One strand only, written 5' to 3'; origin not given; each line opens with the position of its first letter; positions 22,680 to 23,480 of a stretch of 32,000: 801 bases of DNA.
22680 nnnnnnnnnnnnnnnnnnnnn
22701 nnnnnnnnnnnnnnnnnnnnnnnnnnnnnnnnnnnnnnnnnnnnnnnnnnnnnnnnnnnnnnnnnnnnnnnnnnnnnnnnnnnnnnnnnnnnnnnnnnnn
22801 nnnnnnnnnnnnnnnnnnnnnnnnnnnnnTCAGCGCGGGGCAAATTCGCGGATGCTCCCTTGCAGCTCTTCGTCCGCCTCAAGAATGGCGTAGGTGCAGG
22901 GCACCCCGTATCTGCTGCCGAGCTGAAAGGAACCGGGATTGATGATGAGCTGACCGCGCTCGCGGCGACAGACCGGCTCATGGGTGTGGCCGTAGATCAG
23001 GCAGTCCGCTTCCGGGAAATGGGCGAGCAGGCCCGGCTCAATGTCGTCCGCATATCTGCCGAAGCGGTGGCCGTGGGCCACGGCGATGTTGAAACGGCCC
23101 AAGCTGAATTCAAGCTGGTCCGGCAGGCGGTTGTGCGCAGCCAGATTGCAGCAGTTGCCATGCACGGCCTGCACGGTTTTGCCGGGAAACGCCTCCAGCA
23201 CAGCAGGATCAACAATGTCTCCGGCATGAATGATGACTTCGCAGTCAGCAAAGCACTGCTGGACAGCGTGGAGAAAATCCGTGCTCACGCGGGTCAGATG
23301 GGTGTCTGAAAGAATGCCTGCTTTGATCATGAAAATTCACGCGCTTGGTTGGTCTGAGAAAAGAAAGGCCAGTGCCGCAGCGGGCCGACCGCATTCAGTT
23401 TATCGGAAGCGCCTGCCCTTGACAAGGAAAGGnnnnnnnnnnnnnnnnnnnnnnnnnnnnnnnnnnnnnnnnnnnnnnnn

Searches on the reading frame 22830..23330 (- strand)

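Call 72: search_protein_families(library=pfam, proteins=[window:22830-23330:-], max_evalue=0.0001)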
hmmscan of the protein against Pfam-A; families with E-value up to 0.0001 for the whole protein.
window:22830-23330:- (166 aa): 1 family
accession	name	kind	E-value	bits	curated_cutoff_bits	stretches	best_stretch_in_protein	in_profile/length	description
PF12850.12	Metallophos_2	-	1.3e-30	106.9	27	1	3-154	2-153/154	Calcineurin-like phosphoesterase superfamily domain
